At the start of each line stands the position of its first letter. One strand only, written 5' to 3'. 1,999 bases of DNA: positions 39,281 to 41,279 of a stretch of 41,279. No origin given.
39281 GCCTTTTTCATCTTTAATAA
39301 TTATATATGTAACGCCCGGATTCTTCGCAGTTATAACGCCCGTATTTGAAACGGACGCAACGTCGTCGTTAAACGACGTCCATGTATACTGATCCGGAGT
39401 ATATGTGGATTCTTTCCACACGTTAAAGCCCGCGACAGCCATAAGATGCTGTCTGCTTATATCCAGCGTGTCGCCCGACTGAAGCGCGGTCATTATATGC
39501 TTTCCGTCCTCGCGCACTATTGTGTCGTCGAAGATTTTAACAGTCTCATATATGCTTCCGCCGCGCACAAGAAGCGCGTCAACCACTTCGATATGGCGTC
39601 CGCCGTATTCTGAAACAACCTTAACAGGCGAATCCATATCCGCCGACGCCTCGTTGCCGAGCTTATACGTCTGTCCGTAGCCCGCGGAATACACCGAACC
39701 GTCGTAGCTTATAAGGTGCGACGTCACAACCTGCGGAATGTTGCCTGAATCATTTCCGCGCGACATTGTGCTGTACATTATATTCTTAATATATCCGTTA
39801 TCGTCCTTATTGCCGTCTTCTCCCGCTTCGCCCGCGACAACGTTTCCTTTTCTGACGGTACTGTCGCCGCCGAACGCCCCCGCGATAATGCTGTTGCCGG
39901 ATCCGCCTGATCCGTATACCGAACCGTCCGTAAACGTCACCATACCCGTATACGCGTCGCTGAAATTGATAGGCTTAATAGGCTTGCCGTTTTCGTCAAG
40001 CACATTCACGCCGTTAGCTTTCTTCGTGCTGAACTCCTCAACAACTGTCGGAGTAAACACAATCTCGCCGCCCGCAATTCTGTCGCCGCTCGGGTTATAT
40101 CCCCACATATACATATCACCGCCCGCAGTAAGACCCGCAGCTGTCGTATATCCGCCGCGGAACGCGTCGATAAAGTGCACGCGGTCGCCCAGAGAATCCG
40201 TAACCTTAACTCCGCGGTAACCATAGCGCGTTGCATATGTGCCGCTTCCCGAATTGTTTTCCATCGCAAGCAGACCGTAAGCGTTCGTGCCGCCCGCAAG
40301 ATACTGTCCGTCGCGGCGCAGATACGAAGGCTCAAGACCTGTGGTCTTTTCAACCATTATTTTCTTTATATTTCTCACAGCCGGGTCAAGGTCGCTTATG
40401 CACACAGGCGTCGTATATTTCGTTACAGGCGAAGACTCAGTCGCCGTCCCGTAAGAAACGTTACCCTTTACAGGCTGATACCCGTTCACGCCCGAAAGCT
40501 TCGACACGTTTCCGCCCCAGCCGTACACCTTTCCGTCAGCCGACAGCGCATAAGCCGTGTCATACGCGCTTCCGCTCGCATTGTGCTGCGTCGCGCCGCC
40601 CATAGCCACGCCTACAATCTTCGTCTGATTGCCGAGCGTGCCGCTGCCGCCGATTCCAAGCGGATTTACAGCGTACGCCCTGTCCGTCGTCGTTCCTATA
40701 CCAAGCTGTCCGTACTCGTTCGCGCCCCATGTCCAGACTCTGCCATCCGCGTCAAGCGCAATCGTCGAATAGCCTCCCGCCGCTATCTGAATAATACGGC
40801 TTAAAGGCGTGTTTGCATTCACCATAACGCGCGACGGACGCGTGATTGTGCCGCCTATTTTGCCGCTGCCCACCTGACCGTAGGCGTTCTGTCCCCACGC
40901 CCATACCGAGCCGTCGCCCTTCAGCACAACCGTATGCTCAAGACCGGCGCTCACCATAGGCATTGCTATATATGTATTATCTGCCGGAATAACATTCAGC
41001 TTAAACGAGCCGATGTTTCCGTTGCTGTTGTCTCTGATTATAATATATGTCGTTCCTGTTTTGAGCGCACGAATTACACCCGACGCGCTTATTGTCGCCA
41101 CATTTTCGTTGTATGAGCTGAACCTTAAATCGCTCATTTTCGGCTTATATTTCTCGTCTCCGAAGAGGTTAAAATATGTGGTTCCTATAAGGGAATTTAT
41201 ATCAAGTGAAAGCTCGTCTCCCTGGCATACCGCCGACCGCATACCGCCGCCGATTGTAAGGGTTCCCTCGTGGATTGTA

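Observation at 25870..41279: Ten consecutive Big_2 + seven-bladed RCC1-like propeller modules (about 70 blades) in one polypeptide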

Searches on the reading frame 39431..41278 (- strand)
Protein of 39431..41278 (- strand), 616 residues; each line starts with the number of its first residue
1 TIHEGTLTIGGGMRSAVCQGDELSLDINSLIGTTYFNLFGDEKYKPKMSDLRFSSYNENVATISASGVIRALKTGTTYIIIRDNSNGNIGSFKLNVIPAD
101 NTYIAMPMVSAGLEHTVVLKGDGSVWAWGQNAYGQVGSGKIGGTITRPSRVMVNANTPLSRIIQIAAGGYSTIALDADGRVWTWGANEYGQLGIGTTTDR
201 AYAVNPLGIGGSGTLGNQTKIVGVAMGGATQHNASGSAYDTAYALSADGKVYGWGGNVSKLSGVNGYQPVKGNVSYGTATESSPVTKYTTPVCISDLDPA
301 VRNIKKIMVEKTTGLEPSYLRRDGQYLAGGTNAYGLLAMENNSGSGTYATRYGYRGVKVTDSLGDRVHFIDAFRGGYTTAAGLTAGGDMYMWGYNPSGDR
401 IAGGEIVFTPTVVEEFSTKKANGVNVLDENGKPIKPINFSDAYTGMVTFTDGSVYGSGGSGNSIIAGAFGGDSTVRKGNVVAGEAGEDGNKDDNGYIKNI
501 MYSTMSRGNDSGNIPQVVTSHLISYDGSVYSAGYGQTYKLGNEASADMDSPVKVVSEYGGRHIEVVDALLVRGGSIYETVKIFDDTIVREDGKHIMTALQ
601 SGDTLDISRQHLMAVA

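Call 7: search_protein_families(library=pfam, proteins=[window:39431-41242:-], max_evalue=0.01)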
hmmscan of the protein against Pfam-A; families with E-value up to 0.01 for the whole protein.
window:39431-41242:- (604 aa): 6 families
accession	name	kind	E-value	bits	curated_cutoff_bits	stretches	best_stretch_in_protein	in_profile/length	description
PF25390.1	WD40_RLD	-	2.7e-38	132.7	150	2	32-200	75-242/363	RCC1-like domain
PF13540.12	RCC1_2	-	1.8e-30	104.3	22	4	150-179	1-30/30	Regulator of chromosome condensation (RCC1) repeat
PF00415.24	RCC1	-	9.3e-23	81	21.7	2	110-163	1-50/50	Regulator of chromosome condensation (RCC1) repeat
PF25384.1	Alsin_RLD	-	5.2e-06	26.4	100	0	95-126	278-309/405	Alsin RCC1-like domain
PF21461.3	HL_N-beta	-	0.0023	18.1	27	1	30-84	5-57/57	Hyaluronate lyase, N-terminal beta-sheet domain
PF02368.24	Big_2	-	0.0065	16.8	22.8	0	37-73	34-70/79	Bacterial Ig-like domain (group 2)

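Call 13: find_related_loci(query=window:39431-41278:-, collection=genome_contigs, flank=10000)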
Query window:39431-41278:- (616 aa) in genome_contigs; peptide patterns used: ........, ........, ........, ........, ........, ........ (x = any residue, [..] = any of these).
28 stretches matched a pattern; 8 encode a relative of the query (tblastn E <= 1e-3); 8 distinct loci.
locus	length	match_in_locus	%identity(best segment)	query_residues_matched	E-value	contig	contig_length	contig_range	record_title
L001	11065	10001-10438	37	109-271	1e-21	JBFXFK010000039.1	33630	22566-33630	MAG: Desulfatirhabdiaceae bacterium isolate CA_2019_TPIn_138 NODE_4044_length_33630_cov_8.225741_TPIn, whole genome shot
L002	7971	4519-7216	30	11-421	9e-21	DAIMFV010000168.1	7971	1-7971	MAG TPA_asm: Acidimicrobiales bacterium isolate CTOTU2458 NODE_3774_length_7971_cov_4.055331, whole genome shotgun seque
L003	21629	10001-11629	27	71-568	6e-20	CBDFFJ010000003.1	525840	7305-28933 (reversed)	MAG: Chitinophagaceae bacterium isolate 022e2b48-df54-42b7-b031-1e78a85b5e01 genome assembly, contig: contig_3, whole ge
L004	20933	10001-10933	41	119-361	1e-17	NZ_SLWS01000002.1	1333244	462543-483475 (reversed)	Actinocrispum wychmicini strain DSM 45934 Ga0310477_102, whole genome shotgun sequence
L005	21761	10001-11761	44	105-341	2e-15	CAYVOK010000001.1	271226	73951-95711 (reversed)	MAG TPA_asm: uncultured Acidimicrobiaceae bacterium isolate SRP193358_co1_762 genome assembly, contig: NODE_9_length_271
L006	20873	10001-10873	30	108-424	7e-15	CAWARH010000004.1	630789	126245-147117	MAG: uncultured Actinomycetota bacterium isolate MFD02581.bin.1.270 genome assembly, contig: contig_15224, whole genome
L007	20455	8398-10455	27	36-417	1e-14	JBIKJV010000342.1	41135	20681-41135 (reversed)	MAG: Phycisphaerales bacterium isolate ME2014-07-04_3300034018_group5_bin62 Rohwer_bin1603_scaffold_16_c1, whole genome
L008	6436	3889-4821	26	109-413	2e-9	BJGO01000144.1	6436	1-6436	Bacteroidota bacterium LBMAG_Bacteroidetes_epi.bin4 DNA, sequence144, whole genome shotgun sequence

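Call 15: find_related_loci(query=window:39431-41278:-, collection=viral_contigs, flank=10000)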
Query window:39431-41278:- (616 aa) in viral_contigs; peptide patterns used: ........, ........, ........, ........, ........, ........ (x = any residue, [..] = any of these).
16 stretches matched a pattern; 9 encode a relative of the query (tblastn E <= 1e-3); 9 distinct loci.
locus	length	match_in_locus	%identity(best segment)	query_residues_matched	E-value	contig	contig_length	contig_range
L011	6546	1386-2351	41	71-434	6e-22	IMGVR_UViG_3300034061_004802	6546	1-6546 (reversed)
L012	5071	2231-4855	29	69-554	1e-19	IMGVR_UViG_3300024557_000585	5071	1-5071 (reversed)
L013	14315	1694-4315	29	69-554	2e-19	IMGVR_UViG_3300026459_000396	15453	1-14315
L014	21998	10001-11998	28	59-408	1e-16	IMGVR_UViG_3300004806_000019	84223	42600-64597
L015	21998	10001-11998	28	59-408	1e-16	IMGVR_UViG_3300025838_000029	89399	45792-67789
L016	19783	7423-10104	26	59-567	6e-19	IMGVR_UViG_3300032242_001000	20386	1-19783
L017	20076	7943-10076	27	66-420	6e-17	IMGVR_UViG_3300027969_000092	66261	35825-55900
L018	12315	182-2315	27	66-420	6e-17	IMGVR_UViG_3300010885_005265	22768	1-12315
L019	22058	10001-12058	27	36-417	1e-14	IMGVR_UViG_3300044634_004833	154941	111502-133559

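Call 16: find_homologous_proteins(query=window:39431-41278:-, max_evalue=1e-10)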
Query window:39431-41278:- (616 aa): 920 proteins with E <= 1e-10 among 8000 candidates; the best 120 are listed.
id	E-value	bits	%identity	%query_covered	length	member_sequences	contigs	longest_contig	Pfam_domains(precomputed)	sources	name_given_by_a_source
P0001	5.8e-117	410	41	24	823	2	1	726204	PF00415.25,PF13948.12,PF13540.13,PF25384.2,PF25390.2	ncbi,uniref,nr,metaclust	ncbi:BNR repeat domain protein [Cystobacter fuscus DSM 2262]|uniref:BNR repeat domain protein n=1 Ta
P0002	2.7e-116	408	32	50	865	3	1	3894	PF00415.25,PF13540.13,PF25384.2,PF25390.2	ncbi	-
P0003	1.3e-113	399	34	35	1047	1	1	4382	PF00415.25,PF13540.13,PF25384.2,PF25390.2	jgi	jgi:alpha-tubulin suppressor-like RCC1 family protein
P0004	2.7e-108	382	28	73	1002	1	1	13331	PF07610.18,PF00415.25,PF13540.13,PF25384.2,PF22544.3,PF25390.2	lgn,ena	-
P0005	1.4e-107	379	35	35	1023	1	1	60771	PF00415.25,PF13540.13,PF25384.2,PF00041.28,PF25390.2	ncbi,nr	ncbi:MAG: fibronectin type III domain-containing protein [Coprothermobacterota bacterium]|nr:fibrone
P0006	2.0e-105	372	34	48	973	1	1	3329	PF00415.25,PF18998.7,PF13540.13,PF25384.2,PF25390.2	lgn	-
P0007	2.5e-104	368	37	25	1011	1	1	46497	PF00415.25,PF13287.13,PF13290.14,PF13540.13,PF25384.2,PF25390.2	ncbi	-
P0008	1.3e-102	363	30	55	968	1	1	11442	PF13240.12,PF00415.25,PF13540.13,PF25384.2,PF25390.2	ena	-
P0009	2.3e-102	362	33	47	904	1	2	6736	PF00415.25,PF18962.8,PF13540.13,PF25384.2,PF25390.2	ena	-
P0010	9.3e-100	353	31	58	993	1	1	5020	PF00415.25,PF13540.13,PF25384.2,PF25390.2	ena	-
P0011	2.4e-99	352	34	49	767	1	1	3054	PF00415.25,PF13540.13,PF25384.2,PF25390.2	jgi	jgi:alpha-tubulin suppressor-like RCC1 family protein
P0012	2.8e-99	352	30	37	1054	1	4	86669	PF00415.25,PF13540.13,PF25384.2,PF25390.2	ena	-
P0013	3.7e-99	351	30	50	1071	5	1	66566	PF11617.14,PF00415.25,PF13540.13,PF25384.2,PF25390.2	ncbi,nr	ncbi:hypothetical protein D7W82_07985 [Corallococcus sp. CA049B]|nr:hypothetical protein D7W82_07985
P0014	1.2e-97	346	29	57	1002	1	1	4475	PF00415.25,PF13540.13,PF07705.18,PF25384.2,PF25390.2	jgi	-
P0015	1.1e-96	343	38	24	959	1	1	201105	PF00415.25,PF13540.13,PF00395.26,PF25384.2,PF25390.2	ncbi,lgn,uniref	ncbi:S-layer homology domain-containing protein [Paenibacillus sp. GCM10027628]|uniref:RCC1 domain-c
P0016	3.4e-95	338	33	48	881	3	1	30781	PF00415.25,PF13540.13,PF25384.2,PF25390.2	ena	-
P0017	2.2e-94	336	30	60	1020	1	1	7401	PF26182.1,PF00415.25,PF13540.13,PF02368.25,PF25384.2,PF26918.1,PF25390.2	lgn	-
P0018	1.8e-93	333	41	28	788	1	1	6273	PF00415.25,PF13540.13,PF25384.2,PF25390.2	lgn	-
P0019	6.4e-93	331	36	30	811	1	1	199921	PF00415.25,PF13540.13,PF25384.2,PF25390.2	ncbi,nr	ncbi:MAG: RCC1 repeat-containing protein [Nitrospirota bacterium]|nr:RCC1 repeat-containing protein 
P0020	7.4e-92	327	27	60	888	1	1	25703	PF00415.25,PF13540.13,PF25384.2,PF25390.2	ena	-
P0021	2.2e-91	326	28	72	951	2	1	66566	PF11617.14,PF00415.25,PF13540.13,PF25384.2,PF25390.2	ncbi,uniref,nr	ncbi:MopE-related protein [Corallococcus sp. CA049B]|uniref:RCC1 domain-containing protein n=1 Tax=C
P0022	1.4e-90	323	35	40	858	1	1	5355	PF00404.25,PF00415.25,PF13540.13,PF25384.2,PF25390.2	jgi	jgi:alpha-tubulin suppressor-like RCC1 family protein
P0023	1.5e-90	323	34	33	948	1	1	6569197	PF00415.25,PF13540.13,PF00395.26,PF25384.2,PF25390.2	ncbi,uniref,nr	ncbi:RCC1 domain-containing protein [Paenibacillus hexagrammi]|uniref:S-layer homology domain-contai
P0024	3.2e-90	322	37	29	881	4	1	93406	PF00415.25,PF13540.13,PF25384.2,PF25390.2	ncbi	-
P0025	3.3e-90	322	29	48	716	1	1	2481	PF00415.25,PF13540.13,PF25384.2,PF25390.2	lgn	-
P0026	4.8e-90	321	29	47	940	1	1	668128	PF00415.25,PF13540.13,PF00395.26,PF25384.2,PF25390.2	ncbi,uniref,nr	ncbi:RCC1 repeat-containing protein [Paenibacillus sp. 5J-6]|uniref:RCC1 repeat-containing protein n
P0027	3.3e-89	319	34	38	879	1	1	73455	PF07494.18,PF00415.25,PF13540.13,PF25384.2,PF25390.2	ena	-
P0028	3.7e-88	315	40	24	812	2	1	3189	PF00415.25,PF13540.13,PF25384.2,PF25390.2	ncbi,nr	ncbi:MAG: hypothetical protein JWM25_2030, partial [Thermoleophilia bacterium]|nr:hypothetical prote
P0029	3.9e-88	315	28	55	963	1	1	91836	PF00415.25,PF13287.13,PF13290.14,PF13540.13,PF25384.2,PF25390.2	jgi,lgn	jgi:alpha-tubulin suppressor-like RCC1 family protein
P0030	7.3e-88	314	29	51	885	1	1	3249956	PF07494.18,PF00404.25,PF00415.25,PF13540.13,PF25384.2,PF25390.2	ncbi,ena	-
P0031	8.6e-88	314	37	29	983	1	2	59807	PF00415.25,PF13540.13,PF00395.26,PF25384.2,PF25390.2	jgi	jgi:alpha-tubulin suppressor-like RCC1 family protein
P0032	1.7e-86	310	30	56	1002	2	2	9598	PF00415.25,PF13540.13,PF25384.2,PF18884.6,PF25390.2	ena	-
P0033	2.4e-86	309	34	25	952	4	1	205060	PF00415.25,PF13540.13,PF00395.26,PF25384.2,PF25390.2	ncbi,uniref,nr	ncbi:hypothetical protein BC351_25230 [Paenibacillus ferrarius]|uniref:SLH domain-containing protein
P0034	4.8e-86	308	37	32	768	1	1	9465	PF00415.25,PF13540.13,PF25384.2,PF25390.2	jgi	-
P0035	6.9e-86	308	35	31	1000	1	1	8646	PF00415.25,PF13287.13,PF13290.14,PF13540.13,PF25384.2,PF25390.2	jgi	-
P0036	4.1e-85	305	41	24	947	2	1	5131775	PF00415.25,PF13540.13,PF00395.26,PF25384.2,PF25390.2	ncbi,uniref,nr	ncbi:RCC1 domain-containing protein [Paenibacillus silviterrae]|uniref:RCC1 domain-containing protei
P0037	4.4e-85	305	28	50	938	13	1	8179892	PF00415.25,PF13540.13,PF00395.26,PF25384.2,PF25390.2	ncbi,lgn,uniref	ncbi:RCC1 domain-containing protein [Paenibacillus sp. WC2504]|uniref:RCC1 domain-containing protein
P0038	7.2e-85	304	33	40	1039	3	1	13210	PF00415.25,PF16640.12,PF13540.13,PF25384.2,PF25390.2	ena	-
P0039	1.8e-84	303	44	24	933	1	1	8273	PF11617.14,PF00415.25,PF13540.13,PF25384.2,PF25390.2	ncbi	ncbi:RCC1 domain-containing protein, partial [Corallococcus llansteffanensis]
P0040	5.0e-84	301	30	46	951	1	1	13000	PF00415.25,PF13540.13,PF00395.26,PF25384.2,PF25390.2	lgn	-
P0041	6.8e-84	301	36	25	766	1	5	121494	PF00415.25,PF13540.13,PF25384.2,PF25390.2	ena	-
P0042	9.0e-83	297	28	35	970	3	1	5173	PF07494.18,PF00415.25,PF13540.13,PF25384.2,PF25390.2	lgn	-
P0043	4.2e-82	295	33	27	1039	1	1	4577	PF00415.25,PF16640.12,PF13540.13,PF25384.2,PF25390.2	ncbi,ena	-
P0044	4.4e-82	295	37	24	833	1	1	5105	PF00415.25,PF13540.13,PF25384.2,PF25390.2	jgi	jgi:alpha-tubulin suppressor-like RCC1 family protein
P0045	3.6e-81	292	35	24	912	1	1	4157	PF00415.25,PF13540.13,PF25384.2,PF25390.2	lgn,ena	-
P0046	1.1e-80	290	26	73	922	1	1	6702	PF00754.32,PF00415.25,PF22633.4,PF13540.13,PF25384.2,PF25390.2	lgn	-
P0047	1.2e-80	290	32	49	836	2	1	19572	PF12733.14,PF00415.25,PF13540.13,PF25384.2,PF25390.2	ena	-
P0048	5.3e-80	288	38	24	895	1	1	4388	PF00415.25,PF13540.13,PF25384.2,PF25390.2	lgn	-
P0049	1.2e-79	287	31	47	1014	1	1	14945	PF00415.25,PF13540.13,PF25384.2,PF25390.2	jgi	jgi:alpha-tubulin suppressor-like RCC1 family protein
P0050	1.3e-79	287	39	19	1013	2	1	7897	PF00415.25,PF13540.13,PF25384.2,PF25390.2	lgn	-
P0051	1.5e-79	287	33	44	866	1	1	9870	PF00415.25,PF13540.13,PF25384.2,PF25390.2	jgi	jgi:alpha-tubulin suppressor-like RCC1 family protein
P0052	3.7e-79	285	34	31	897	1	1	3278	PF00415.25,PF13540.13,PF25384.2,PF25390.2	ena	-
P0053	4.6e-79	285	29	50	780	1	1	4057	PF12476.14,PF00415.25,PF13540.13,PF25384.2,PF25390.2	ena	-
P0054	1.4e-78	283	32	34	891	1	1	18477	PF00415.25,PF13540.13,PF25384.2,PF25390.2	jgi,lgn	jgi:alpha-tubulin suppressor-like RCC1 family protein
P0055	2.7e-78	282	32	59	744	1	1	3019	PF00415.25,PF13540.13,PF25384.2,PF25390.2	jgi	jgi:alpha-tubulin suppressor-like RCC1 family protein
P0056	2.7e-78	282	39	26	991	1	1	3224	PF00415.25,PF13540.13,PF25384.2,PF25390.2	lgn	-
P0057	2.9e-78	282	29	49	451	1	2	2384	PF00415.25,PF13540.13,PF25384.2,PF25390.2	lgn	-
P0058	3.6e-78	282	28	46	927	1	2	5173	PF00415.25,PF13540.13,PF25384.2,PF25390.2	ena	-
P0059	4.5e-78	282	36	38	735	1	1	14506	PF00415.25,PF13540.13,PF25384.2,PF25390.2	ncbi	ncbi:MAG TPA: RCC1 repeat-containing protein, partial [Archangium sp.]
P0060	5.8e-78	281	32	51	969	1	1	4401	PF00415.25,PF13540.13,PF25384.2,PF25390.2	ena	-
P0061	6.1e-78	281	32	31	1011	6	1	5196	PF07610.18,PF00415.25,PF13540.13,PF25384.2,PF22544.3,PF25390.2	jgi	jgi:alpha-tubulin suppressor-like RCC1 family protein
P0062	1.5e-77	280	38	26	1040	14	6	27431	PF00415.25,PF13540.13,PF25384.2,PF25390.2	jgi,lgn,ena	jgi:alpha-tubulin suppressor-like RCC1 family protein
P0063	2.3e-77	279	28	51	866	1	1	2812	PF00415.25,PF05593.20,PF13540.13,PF25384.2,PF25390.2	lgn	-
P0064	2.7e-76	276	37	26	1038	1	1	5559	PF00415.25,PF13540.13,PF25384.2,PF25390.2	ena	-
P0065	1.2e-75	274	40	24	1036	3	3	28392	PF25059.2,PF00415.25,PF13540.13,PF25384.2,PF00041.28,PF25390.2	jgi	jgi:alpha-tubulin suppressor-like RCC1 family protein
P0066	1.4e-75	274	38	24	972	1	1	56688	PF00415.25,PF13540.13,PF02368.25,PF25384.2,PF25390.2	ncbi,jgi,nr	ncbi:MAG: Ig-like domain-containing protein [Holophagales bacterium]|jgi:alpha-tubulin suppressor-li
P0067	5.5e-75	272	37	24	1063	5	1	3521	PF00415.25,PF13540.13,PF25384.2,PF25390.2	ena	-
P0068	1.1e-74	271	34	50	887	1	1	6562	PF00415.25,PF13540.13,PF25384.2,PF25390.2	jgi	jgi:alpha-tubulin suppressor-like RCC1 family protein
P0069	2.2e-74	270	28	38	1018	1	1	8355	PF00415.25,PF13540.13,PF25384.2,PF25390.2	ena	-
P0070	2.8e-74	269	37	26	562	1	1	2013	PF00415.25,PF13540.13,PF25384.2,PF25390.2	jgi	jgi:alpha-tubulin suppressor-like RCC1 family protein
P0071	7.9e-74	268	27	73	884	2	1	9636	PF00415.25,PF13540.13,PF25384.2,PF25390.2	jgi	-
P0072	1.6e-73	267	33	32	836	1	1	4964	PF00415.25,PF13540.13,PF25384.2,PF25390.2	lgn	-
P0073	1.7e-73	267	42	26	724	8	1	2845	PF00415.25,PF13540.13,PF25384.2,PF25390.2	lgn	-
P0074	2.1e-73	266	35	42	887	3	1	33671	PF00415.25,PF13540.13,PF25384.2,PF25390.2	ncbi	-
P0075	2.6e-73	266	29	52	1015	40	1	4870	PF00415.25,PF21461.4,PF13540.13,PF25384.2,PF26918.1,PF25390.2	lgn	-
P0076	1.8e-72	263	31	59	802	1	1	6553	PF26182.1,PF00415.25,PF13540.13,PF02368.25,PF25384.2,PF26918.1,PF25390.2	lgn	-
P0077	3.9e-72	262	29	51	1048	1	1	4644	PF00415.25,PF13540.13,PF25384.2,PF25390.2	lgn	-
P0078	5.9e-72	262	33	27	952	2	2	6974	PF13205.13,PF00415.25,PF13540.13,PF25384.2,PF25390.2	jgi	jgi:alpha-tubulin suppressor-like RCC1 family protein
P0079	8.9e-72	261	31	47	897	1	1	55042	PF00415.25,PF13540.13,PF25384.2,PF25390.2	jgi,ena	-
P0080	9.5e-72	261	26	78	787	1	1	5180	PF00415.25,PF13540.13,PF25384.2,PF25390.2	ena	-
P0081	2.4e-71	260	38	24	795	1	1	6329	PF00415.25,PF13287.13,PF13290.14,PF13540.13,PF25384.2,PF03174.20,PF25390.2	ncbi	ncbi:MAG: chitobiase/beta-hexosaminidase C-terminal domain-containing protein [Candidatus Aminicenan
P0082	1.2e-70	257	37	24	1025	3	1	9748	PF00801.27,PF00415.25,PF13540.13,PF25384.2,PF18911.7,PF25390.2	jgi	jgi:YD repeat-containing protein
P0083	1.9e-70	257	29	42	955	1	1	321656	PF00415.25,PF13540.13,PF25384.2,PF25390.2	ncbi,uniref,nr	ncbi:hypothetical protein OS242_10775 [Tumebacillus sp. DT12]|uniref:RCC1-like domain-containing pro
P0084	1.9e-70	257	39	27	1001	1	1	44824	PF00415.25,PF13540.13,PF25384.2,PF25390.2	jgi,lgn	jgi:alpha-tubulin suppressor-like RCC1 family protein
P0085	2.1e-70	256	28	51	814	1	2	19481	PF00415.25,PF13540.13,PF25384.2,PF25390.2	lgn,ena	-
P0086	2.2e-69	253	38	24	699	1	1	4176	PF00415.25,PF13540.13,PF00486.35,PF25384.2,PF25390.2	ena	-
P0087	4.3e-69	252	29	53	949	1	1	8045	PF07679.23,PF13895.13,PF00415.25,PF13927.13,PF13540.13,PF25384.2,PF25390.2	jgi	jgi:alpha-tubulin suppressor-like RCC1 family protein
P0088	2.7e-68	249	28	46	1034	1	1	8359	PF00415.25,PF13540.13,PF25384.2,PF25390.2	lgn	-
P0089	6.0e-68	248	29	32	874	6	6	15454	PF00415.25,PF13540.13,PF25384.2,PF25390.2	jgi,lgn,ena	jgi:alpha-tubulin suppressor-like RCC1 family protein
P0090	9.8e-68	248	32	24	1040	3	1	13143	PF00415.25,PF13540.13,PF25384.2,PF25390.2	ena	-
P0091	6.9e-67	245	34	32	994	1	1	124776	PF00415.25,PF13540.13,PF25384.2,PF25390.2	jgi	jgi:alpha-tubulin suppressor-like RCC1 family protein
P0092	7.0e-67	245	27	72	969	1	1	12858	PF00415.25,PF13540.13,PF25384.2,PF25390.2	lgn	-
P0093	7.0e-67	245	36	24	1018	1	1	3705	PF00415.25,PF13540.13,PF25384.2,PF25390.2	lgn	-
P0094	7.1e-67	245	37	30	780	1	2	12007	PF00415.25,PF13540.13,PF25384.2,PF25390.2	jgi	jgi:alpha-tubulin suppressor-like RCC1 family protein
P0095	1.2e-66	244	30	47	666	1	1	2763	PF00415.25,PF13540.13,PF25384.2,PF25390.2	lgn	-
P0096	1.3e-66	244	30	51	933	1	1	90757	PF00415.25,PF13540.13,PF25384.2,PF25390.2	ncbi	ncbi:MAG: RCC1 repeat-containing protein [Acidobacteriota bacterium]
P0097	1.6e-66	244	27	52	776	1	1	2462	PF00415.25,PF13540.13,PF25384.2,PF25390.2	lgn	-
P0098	1.7e-66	244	28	53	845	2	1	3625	PF00415.25,PF20082.5,PF13540.13,PF25384.2,PF25390.2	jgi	jgi:alpha-tubulin suppressor-like RCC1 family protein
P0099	1.9e-66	243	28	56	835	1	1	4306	PF00415.25,PF13540.13,PF25384.2,PF25390.2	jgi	jgi:alpha-tubulin suppressor-like RCC1 family protein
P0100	6.3e-66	242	33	37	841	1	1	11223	PF00415.25,PF13540.13,PF25384.2,PF25390.2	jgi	jgi:alpha-tubulin suppressor-like RCC1 family protein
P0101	7.4e-66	241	28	47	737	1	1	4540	PF00415.25,PF13540.13,PF25384.2,PF25390.2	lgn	-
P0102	1.9e-65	240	32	47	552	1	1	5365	PF26182.1,PF00415.25,PF13540.13,PF02368.25,PF25384.2,PF25390.2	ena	-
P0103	2.2e-65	240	34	28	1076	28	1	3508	PF00415.25,PF13540.13,PF25384.2,PF25390.2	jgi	jgi:alpha-tubulin suppressor-like RCC1 family protein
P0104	2.9e-65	239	31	48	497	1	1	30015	PF00415.25,PF13540.13,PF25384.2,PF25390.2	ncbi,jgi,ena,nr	ncbi:MAG: hypothetical protein FWH42_02425 [Dehalococcoidia bacterium]|nr:hypothetical protein [Deha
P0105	2.9e-65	239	44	24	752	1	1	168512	PF07714.24,PF00069.32,PF00415.25,PF13540.13,PF25384.2,PF25390.2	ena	-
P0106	3.8e-65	239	37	24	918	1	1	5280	PF00415.25,PF13540.13,PF25384.2,PF25390.2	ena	-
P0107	1.9e-64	237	32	29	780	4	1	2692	PF00415.25,PF13540.13,PF25384.2,PF25390.2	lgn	-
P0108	3.5e-64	236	54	17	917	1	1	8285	PF01764.32,PF00415.25,PF13540.13,PF25384.2,PF25390.2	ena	-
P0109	5.3e-64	235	37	25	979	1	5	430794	PF00801.27,PF00415.25,PF13540.13,PF25384.2,PF18911.7,PF25390.2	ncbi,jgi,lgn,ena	ncbi:MAG: PKD domain-containing protein [Acidobacteriota bacterium]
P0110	9.9e-64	234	26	82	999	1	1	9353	PF17963.8,PF17892.8,PF00415.25,PF13540.13,PF25384.2,PF25390.2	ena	-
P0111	1.0e-63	234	30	47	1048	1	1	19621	PF11617.14,PF00415.25,PF13540.13,PF25384.2,PF25390.2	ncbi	ncbi:MopE-related protein [Pyxidicoccus sp. 3LFB2]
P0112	2.9e-63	233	27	39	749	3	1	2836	PF00415.25,PF13540.13,PF25384.2,PF25390.2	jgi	jgi:alpha-tubulin suppressor-like RCC1 family protein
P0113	4.9e-63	232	29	47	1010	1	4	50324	PF00415.25,PF13540.13,PF25384.2,PF25390.2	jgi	jgi:alpha-tubulin suppressor-like RCC1 family protein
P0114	5.9e-63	232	36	18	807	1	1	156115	PF00415.25,PF13540.13,PF25384.2,PF25390.2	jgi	jgi:alpha-tubulin suppressor-like RCC1 family protein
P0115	1.2e-62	231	27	58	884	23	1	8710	PF00415.25,PF13540.13,PF02368.25,PF25384.2,PF25390.2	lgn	-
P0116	1.5e-61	227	30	40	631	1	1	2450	PF00415.25,PF13540.13,PF25384.2,PF25390.2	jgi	jgi:hypothetical protein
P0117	4.4e-60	222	29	50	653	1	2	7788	PF00801.27,PF00415.25,PF13287.13,PF13290.14,PF13540.13,PF25384.2,PF18911.7,PF25390.2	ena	-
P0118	5.4e-60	222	45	23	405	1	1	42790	PF00415.25,PF13540.13,PF25384.2,PF25390.2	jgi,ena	-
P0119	1.2e-59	221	29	58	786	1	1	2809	PF00415.25,PF13540.13,PF02368.25,PF25384.2,PF25390.2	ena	-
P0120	2.0e-59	220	30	47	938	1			PF00801.27,PF00415.25,PF03160.21,PF13540.13,PF25384.2,PF18911.7,PF25390.2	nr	nr:PKD domain-containing protein [Desulfobacterales bacterium]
